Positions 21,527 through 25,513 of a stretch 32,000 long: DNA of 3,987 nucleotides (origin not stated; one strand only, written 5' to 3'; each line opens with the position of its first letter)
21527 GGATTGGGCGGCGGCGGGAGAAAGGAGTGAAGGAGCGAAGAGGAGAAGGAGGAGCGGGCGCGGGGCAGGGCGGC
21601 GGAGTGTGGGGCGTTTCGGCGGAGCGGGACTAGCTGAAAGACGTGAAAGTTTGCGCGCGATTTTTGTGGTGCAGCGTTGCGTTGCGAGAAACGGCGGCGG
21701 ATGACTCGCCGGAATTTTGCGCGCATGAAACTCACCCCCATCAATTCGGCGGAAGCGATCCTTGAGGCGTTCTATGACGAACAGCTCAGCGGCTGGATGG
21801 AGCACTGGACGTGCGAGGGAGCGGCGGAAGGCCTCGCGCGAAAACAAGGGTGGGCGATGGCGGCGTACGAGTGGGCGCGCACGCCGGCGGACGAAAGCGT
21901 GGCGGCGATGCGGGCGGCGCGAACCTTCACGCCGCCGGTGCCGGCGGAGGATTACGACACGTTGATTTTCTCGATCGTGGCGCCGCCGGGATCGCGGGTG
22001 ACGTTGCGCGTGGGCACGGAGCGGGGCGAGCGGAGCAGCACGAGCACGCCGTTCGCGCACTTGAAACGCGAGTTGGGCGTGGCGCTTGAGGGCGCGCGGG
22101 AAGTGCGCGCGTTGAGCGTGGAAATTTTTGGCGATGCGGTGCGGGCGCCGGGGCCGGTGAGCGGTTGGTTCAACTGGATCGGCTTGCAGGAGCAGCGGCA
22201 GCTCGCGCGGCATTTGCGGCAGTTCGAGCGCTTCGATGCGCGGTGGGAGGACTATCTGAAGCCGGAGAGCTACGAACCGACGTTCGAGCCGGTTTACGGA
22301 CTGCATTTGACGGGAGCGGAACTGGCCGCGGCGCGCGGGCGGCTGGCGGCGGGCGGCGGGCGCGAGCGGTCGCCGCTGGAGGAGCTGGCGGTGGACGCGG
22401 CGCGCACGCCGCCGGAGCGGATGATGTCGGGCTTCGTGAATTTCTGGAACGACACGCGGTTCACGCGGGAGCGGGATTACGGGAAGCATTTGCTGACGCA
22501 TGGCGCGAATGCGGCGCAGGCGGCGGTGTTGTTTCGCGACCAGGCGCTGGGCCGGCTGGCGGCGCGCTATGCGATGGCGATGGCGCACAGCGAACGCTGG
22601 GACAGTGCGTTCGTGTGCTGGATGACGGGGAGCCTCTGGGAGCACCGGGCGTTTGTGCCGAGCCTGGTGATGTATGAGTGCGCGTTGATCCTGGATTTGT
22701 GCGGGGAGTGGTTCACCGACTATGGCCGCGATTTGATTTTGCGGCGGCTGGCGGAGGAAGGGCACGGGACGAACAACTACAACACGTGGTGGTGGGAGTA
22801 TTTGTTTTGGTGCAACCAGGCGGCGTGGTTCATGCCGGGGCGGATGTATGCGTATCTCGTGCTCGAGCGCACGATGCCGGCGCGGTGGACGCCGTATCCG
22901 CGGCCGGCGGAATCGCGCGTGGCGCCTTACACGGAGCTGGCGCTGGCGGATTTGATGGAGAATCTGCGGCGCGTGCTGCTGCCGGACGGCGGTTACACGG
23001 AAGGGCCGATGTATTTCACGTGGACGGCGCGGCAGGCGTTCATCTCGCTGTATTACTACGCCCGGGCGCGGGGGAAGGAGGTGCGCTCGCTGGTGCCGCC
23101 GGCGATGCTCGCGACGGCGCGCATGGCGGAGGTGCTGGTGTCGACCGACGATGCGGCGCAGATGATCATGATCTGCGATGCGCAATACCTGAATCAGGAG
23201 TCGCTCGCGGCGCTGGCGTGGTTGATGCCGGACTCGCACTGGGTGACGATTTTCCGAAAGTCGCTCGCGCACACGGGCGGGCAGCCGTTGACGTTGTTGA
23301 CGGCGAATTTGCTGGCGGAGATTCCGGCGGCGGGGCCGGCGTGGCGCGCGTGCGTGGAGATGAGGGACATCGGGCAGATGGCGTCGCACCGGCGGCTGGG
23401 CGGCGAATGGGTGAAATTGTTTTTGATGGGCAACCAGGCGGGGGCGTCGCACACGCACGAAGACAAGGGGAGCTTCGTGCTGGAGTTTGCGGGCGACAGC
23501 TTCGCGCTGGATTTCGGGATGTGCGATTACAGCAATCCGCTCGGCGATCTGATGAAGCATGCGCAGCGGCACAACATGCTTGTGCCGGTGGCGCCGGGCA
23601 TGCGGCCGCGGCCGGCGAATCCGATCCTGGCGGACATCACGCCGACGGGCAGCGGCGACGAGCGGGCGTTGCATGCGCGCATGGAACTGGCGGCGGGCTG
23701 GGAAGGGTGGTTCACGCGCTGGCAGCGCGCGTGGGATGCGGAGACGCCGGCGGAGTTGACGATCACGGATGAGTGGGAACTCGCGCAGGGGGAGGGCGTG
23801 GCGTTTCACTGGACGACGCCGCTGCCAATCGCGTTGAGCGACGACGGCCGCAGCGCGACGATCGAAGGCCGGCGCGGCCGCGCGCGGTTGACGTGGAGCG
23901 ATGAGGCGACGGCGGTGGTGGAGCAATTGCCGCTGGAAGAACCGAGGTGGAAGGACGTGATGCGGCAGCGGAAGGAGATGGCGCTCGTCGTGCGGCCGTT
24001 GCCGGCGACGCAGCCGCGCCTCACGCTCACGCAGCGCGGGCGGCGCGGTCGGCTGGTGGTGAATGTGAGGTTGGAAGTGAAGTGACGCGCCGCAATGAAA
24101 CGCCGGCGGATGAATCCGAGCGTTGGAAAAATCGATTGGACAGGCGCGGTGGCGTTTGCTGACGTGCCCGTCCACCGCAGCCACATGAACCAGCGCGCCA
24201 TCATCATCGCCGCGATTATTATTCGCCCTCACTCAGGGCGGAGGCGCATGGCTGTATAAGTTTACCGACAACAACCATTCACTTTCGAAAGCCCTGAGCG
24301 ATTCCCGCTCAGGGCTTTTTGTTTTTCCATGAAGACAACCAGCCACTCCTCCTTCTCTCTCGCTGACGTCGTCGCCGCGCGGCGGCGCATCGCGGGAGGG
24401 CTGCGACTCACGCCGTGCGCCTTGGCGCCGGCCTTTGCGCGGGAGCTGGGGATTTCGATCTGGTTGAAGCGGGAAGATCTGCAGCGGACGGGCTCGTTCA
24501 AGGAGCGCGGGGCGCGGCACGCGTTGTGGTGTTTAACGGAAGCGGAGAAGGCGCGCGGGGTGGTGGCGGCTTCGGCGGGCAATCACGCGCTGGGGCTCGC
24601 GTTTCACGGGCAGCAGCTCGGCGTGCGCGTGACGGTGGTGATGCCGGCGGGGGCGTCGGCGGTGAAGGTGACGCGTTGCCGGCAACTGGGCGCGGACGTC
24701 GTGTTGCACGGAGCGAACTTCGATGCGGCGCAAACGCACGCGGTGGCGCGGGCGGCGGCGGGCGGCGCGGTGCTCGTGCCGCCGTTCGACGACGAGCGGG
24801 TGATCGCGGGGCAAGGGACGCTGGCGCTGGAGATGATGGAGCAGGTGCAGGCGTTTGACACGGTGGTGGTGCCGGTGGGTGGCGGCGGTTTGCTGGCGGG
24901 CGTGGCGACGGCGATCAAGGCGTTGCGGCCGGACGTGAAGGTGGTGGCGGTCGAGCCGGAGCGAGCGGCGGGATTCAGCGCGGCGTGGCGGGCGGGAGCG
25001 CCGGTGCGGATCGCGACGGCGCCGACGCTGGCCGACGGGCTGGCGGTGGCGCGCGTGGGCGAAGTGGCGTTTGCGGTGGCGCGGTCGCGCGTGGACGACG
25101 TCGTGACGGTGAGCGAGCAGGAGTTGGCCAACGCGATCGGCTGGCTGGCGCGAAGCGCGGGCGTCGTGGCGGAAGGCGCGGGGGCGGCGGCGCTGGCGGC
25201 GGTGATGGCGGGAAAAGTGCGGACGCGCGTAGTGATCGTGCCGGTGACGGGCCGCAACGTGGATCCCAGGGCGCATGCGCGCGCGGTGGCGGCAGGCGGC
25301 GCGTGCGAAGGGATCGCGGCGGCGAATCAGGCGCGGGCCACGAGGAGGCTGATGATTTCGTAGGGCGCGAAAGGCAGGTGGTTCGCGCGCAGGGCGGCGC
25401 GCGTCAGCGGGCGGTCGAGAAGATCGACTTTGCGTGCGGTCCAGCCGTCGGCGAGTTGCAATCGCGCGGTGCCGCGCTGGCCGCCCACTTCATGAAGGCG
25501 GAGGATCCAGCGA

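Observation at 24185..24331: Ribosome-mediated isoleucine attenuator directly in front of threonine dehydratase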

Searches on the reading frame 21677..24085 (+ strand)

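Call 5: search_protein_families(library=pfam, proteins=[window:21677-24085:+])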
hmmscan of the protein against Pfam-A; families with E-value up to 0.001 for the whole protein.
window:21677-24085:+ (802 aa): 1 family
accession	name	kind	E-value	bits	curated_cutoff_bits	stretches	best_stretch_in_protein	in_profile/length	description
PF07940.18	Hepar_II_III_C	-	3.1e-05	24.1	24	1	576-727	20-180/237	Heparinase II/III-like, C-terminal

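Call 7: search_protein_families(library=ncbifam, proteins=[window:21677-24085:+])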
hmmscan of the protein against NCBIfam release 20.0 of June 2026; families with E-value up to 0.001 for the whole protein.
window:21677-24085:+ (802 aa): 0 families

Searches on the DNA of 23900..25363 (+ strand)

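Call 3: search_rna_families(source=window, start=23900, end=24500, threshold=evalue, max_evalue=10, show_alignments=3)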
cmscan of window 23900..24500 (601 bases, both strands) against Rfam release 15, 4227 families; matches with E-value up to 10: 10.
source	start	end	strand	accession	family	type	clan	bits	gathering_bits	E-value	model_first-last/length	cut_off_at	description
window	24205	24243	+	RF00952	mir-650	Gene; miRNA;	-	22.2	100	0.06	1-91/91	no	mir-650 microRNA precursor family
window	24263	24322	+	RF02846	Ref84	Gene; antisense;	-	19.6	52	6.6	1-87/87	no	Enterococcus sRNA 84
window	24288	24318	+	RF00262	sar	Gene; antisense;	-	18.1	43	0.74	33-64/68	no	sar RNA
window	24363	24396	+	RF01333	CRISPR-DR20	Gene; CRISPR;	-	16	42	2.4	1-36/36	no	CRISPR RNA direct repeat element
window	23999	24055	-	RF01996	mir-995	Gene; miRNA;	-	15.9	72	3.4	1-88/88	no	mir-995 microRNA precursor family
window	24290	24357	-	RF01683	P6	Gene; sRNA;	-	15.4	50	0.068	1-510/510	no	Pseudomonas sRNA P6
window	24384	24447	+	RF01541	TB11Cs4H3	Gene; snRNA; snoRNA; HACA-box;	-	15.4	40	4.5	1-74/74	no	Trypanosomatid snoRNA TB11Cs4H3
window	24280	24339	-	RF02067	STnc310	Gene; sRNA;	-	14.6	40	6.5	1-61/61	no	Salmonella enterica sRNA STnc310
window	24191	24211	-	RF01152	sR1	Gene; snRNA; snoRNA; CD-box;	-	12.6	45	1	1-57/57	no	Small nucleolar RNA sR1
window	24234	24321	+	RF01395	isrL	Gene; sRNA;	-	12.1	35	0.47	1-345/345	no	isrL Hfq binding RNA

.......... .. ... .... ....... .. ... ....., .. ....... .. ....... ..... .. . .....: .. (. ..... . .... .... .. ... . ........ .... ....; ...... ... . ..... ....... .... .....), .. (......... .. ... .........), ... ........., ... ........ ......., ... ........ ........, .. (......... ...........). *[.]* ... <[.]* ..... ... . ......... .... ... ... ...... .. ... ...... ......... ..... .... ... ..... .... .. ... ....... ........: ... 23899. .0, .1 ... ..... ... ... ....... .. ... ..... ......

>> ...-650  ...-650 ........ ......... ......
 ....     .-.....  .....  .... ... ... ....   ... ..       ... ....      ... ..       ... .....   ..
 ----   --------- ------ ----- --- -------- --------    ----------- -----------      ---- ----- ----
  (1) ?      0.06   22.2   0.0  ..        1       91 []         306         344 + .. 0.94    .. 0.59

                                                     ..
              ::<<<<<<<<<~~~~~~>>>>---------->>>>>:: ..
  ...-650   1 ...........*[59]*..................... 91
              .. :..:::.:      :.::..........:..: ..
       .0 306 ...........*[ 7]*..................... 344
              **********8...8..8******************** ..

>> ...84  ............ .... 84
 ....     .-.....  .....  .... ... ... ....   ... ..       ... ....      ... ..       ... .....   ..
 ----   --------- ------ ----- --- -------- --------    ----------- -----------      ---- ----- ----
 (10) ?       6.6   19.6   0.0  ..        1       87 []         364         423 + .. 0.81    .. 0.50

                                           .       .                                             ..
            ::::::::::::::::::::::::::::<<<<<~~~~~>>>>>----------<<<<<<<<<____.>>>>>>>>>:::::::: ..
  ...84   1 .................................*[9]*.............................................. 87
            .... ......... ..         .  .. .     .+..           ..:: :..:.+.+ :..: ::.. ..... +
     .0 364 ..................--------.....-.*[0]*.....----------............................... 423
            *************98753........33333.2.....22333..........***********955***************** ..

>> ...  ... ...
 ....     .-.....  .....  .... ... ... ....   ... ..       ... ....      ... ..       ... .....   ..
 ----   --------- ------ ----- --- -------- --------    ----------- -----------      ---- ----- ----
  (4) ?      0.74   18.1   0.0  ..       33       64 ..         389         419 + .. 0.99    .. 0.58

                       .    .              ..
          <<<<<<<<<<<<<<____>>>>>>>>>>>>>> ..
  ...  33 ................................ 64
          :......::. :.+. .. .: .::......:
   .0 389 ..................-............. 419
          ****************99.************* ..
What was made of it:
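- On Rfam amino-acid leader families (Thr_leader, Leu_leader, His_leader, Trp_leader, Phe_leader and any other Rfam 15 family): No leader family matched even at E of 10 or less over 23900-24500 (call 3).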

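Call 47: build_rna_model(alignment_id=A1)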
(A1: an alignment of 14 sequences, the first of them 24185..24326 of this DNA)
Model R1 built from alignment A1 (14 sequences, 150 columns); structure: RNAalifold consensus.
model positions 143; base pairs 24; branch points 1; effective number of sequences 1.73; information 0.589 bits per position. Calibrated on 0.2 Mb of random sequence (short: E-values are rough).
structure used (alignment columns):
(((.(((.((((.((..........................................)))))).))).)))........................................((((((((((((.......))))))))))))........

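Call 49: search_with_rna_model(model_id=R1, sources=[window, L001, L002, L003, L004, L005, L006, L007, L008, L009, L010, L011, L012, L013, L014, L015, L016, L017, L018, L019, L020, L021, L022, L023, L024, L025, L026, L027, L028, L029, L030, L031, L032, L033, L034, L035, L036, L037, L038, L039, L040, L041, L042, L043, L044, L045, L046, L047, L048, L049, L050, L059, L061, L079, L081, L082, L083, L084, L085, L086, L087, L088, L089, L090, L112, L113, L132, L149, L153, L154, L161, L163, L166, L169, L171, L174, L176, L178, L180], max_evalue=1)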
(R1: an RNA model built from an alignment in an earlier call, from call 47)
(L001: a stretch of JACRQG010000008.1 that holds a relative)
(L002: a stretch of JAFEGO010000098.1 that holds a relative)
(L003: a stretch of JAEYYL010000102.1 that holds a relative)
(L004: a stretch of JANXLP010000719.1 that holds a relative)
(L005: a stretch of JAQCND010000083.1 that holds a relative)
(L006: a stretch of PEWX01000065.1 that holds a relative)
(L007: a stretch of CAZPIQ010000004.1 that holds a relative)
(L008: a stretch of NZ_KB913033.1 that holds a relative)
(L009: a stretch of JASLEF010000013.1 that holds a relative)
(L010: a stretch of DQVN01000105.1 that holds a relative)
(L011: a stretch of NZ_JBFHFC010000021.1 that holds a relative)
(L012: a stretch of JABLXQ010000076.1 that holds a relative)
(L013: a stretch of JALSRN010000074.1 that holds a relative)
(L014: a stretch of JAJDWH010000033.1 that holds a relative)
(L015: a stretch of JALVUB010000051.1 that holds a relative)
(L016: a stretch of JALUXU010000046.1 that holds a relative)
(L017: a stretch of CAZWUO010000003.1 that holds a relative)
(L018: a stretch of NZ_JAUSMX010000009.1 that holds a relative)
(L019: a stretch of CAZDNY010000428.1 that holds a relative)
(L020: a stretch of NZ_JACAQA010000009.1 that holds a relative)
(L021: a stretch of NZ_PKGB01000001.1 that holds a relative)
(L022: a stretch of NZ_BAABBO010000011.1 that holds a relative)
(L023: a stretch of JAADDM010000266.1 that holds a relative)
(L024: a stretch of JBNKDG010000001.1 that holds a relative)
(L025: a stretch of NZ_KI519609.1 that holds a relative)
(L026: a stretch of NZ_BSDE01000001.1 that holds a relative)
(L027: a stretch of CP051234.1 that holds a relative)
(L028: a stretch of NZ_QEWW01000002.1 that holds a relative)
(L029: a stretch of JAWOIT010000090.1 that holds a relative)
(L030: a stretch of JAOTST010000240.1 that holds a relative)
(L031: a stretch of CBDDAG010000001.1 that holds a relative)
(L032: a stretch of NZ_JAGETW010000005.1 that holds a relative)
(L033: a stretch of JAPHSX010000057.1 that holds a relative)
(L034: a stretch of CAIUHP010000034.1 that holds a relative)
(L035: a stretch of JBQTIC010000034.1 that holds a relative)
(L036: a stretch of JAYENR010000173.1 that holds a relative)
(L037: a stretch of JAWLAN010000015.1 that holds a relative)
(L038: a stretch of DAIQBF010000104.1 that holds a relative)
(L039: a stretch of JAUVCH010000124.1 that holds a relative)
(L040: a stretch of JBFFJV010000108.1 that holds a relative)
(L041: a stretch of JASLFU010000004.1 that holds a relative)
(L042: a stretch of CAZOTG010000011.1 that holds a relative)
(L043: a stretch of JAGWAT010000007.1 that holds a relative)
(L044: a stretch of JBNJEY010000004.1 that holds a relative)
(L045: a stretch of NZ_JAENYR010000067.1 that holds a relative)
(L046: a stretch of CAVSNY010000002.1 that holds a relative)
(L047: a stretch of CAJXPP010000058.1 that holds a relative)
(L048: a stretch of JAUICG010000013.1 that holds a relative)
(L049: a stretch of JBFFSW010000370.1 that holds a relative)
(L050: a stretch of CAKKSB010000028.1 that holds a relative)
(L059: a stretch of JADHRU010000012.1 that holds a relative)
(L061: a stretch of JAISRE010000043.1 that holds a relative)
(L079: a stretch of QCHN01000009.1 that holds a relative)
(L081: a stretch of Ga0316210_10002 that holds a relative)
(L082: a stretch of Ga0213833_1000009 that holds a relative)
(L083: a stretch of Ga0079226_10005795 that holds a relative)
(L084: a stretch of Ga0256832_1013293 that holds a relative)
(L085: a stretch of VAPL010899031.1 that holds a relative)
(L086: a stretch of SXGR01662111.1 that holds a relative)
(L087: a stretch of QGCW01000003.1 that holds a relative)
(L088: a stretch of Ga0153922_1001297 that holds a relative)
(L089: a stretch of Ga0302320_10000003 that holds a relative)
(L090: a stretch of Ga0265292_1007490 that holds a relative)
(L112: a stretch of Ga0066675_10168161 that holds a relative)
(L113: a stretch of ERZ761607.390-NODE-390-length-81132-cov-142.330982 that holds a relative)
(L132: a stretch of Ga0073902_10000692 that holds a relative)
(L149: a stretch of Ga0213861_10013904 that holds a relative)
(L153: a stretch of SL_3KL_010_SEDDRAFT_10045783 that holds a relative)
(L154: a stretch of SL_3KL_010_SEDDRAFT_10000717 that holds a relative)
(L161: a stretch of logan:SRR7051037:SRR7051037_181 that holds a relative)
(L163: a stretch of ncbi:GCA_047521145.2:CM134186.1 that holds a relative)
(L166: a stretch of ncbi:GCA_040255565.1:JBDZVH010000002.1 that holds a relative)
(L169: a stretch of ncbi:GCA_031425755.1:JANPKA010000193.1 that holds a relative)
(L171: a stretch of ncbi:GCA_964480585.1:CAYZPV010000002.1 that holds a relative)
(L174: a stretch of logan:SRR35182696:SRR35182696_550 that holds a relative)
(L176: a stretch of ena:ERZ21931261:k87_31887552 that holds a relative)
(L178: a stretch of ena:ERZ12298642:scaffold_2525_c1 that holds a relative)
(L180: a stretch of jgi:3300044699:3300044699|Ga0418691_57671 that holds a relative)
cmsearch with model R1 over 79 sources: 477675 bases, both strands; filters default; matches with E-value up to 1: 25.
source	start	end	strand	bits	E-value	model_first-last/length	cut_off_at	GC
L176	2852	2994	+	159.5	8.8e-38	1-143/143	no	0.52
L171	2833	2975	+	156.5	5.1e-37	1-143/143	no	0.55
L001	2853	2994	+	151.5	9.2e-36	1-143/143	no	0.56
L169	2843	2983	+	146.3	2e-34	1-143/143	no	0.56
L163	2832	2973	+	145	4.1e-34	1-143/143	no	0.54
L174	2840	2978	+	144.7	4.8e-34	1-143/143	no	0.55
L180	2865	3004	+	142.1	2.2e-33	1-143/143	no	0.51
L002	2854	2994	+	139.5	1e-32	1-143/143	no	0.54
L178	2856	2995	+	136.4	6.1e-32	1-143/143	no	0.54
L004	1579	1720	+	135.6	9.8e-32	1-143/143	no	0.54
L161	2855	2995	+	135.4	1.1e-31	1-143/143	no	0.55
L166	2858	2997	+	134.1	2.4e-31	1-143/143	no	0.54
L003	2856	2997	+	131.4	1.1e-30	1-143/143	no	0.53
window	24185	24326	+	127.3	1.3e-29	1-143/143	no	0.51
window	24288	24318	-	23.1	0.0028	106-135/143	no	0.58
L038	430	549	+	22.7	0.0035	1-143/143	no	0.32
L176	2958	2985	-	22.2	0.0049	107-134/143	no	0.61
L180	2969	2995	-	21.9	0.0057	107-134/143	no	0.56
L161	2960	2986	-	21.6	0.0067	107-134/143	no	0.63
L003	2962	2988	-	21.5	0.007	107-134/143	no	0.59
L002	2959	2984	-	18.9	0.033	108-133/143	no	0.65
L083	2964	3040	-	17.5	0.075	1-143/143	no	0.34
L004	1684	1711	-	17.4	0.079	107-134/143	no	0.68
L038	299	412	+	17.1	0.095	1-143/143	no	0.28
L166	2963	2987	-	16.9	0.1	108-133/143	no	0.68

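Call 58: search_rna_families(source=L038, start=200, end=730, threshold=evalue, max_evalue=1)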
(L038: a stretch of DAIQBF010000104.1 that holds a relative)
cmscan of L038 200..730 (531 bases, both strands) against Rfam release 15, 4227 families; matches with E-value up to 1: 17.
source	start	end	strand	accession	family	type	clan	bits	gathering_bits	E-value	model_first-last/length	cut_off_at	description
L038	293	410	+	RF00506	Thr_leader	Cis-reg; leader;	-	27.6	55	0.0041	1-118/118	no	Threonine operon leader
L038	359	410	+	RF01859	Phe_leader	Cis-reg; leader;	-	27.6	55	0.017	1-125/125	no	Phenylalanine leader peptide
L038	371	461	-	RF01859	Phe_leader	Cis-reg; leader;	-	25.9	55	0.039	1-125/125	no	Phenylalanine leader peptide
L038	369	436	-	RF02064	STnc370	Gene; sRNA;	-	24.8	54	0.56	1-71/71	no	Enterobacterial sRNA STnc370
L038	272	408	+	RF02452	ncr1575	Gene; sRNA;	-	24.5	60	0.24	1-212/212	no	Bacillus sRNA ncr1575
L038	310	413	+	RF04312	trpB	Cis-reg;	-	23.8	59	0.52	1-107/107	no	trpB ncRNA motif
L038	377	547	+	RF00515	PyrR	Cis-reg;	-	23.3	54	0.6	1-115/115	no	PyrR binding site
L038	357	421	-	RF02621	BSnc120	Gene; sRNA;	-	22.8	114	0.0096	1-88/88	no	Brucella sRNA 120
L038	331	410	+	RF00514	His_leader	Cis-reg; leader;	-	22.6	49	0.19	1-126/126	no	Histidine operon leader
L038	367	509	-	RF02053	STnc430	Gene; sRNA;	-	22.3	47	0.35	1-162/162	no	Enterobacterial sRNA STnc430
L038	317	407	+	RF02552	RcsR1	Gene; sRNA;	-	21.8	60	0.04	1-96/96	no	RcsR1 sRNA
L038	373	417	-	RF00084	CsrC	Gene; sRNA;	CL00106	20.6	61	0.00037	200-244/255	no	CsrC RNA family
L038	327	421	+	RF00403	SNORA41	Gene; snRNA; snoRNA; HACA-box;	-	20.3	80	0.7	1-133/133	no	Small nucleolar RNA SNORA41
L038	424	552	+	RF00557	L10_leader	Cis-reg; leader;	-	19.9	44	0.56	1-138/138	no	Ribosomal protein L10 leader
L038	354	410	+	RF01473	rli41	Gene; sRNA;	-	19.6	55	0.079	1-494/494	no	Listeria sRNA rli41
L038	495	560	-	RF01298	snoU25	Gene; snRNA; snoRNA; CD-box;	-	17.2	50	0.82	1-69/69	no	Small nucleolar RNA U25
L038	373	460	-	RF02377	SurA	Gene; sRNA;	-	14.8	100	0.12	1-279/279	no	SurA sRNA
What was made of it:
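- Closest known: Tandem Ile-rich leaders upstream of ilvB-ilvN-ilvA in a Lutibacter MAG. Different: Homology versus convergence is unresolved, and the Rfam hits are all below threshold (call 58).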

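Call 67: search_with_rna_model(model_id=R1, sources=[L181, L182], max_evalue=0.01, show_alignments=2)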
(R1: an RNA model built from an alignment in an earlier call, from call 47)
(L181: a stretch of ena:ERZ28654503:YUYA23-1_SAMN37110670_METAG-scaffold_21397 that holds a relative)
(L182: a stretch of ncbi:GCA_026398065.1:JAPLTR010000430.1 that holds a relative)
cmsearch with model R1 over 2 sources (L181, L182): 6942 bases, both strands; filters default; matches with E-value up to 0.01: 3.
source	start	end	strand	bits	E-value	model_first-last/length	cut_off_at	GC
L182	1352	1494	+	146.5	2.4e-36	1-143/143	no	0.55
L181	1339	1480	+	144.5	8.1e-36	1-143/143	no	0.54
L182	1458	1485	-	22.2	7.2e-05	107-134/143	no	0.61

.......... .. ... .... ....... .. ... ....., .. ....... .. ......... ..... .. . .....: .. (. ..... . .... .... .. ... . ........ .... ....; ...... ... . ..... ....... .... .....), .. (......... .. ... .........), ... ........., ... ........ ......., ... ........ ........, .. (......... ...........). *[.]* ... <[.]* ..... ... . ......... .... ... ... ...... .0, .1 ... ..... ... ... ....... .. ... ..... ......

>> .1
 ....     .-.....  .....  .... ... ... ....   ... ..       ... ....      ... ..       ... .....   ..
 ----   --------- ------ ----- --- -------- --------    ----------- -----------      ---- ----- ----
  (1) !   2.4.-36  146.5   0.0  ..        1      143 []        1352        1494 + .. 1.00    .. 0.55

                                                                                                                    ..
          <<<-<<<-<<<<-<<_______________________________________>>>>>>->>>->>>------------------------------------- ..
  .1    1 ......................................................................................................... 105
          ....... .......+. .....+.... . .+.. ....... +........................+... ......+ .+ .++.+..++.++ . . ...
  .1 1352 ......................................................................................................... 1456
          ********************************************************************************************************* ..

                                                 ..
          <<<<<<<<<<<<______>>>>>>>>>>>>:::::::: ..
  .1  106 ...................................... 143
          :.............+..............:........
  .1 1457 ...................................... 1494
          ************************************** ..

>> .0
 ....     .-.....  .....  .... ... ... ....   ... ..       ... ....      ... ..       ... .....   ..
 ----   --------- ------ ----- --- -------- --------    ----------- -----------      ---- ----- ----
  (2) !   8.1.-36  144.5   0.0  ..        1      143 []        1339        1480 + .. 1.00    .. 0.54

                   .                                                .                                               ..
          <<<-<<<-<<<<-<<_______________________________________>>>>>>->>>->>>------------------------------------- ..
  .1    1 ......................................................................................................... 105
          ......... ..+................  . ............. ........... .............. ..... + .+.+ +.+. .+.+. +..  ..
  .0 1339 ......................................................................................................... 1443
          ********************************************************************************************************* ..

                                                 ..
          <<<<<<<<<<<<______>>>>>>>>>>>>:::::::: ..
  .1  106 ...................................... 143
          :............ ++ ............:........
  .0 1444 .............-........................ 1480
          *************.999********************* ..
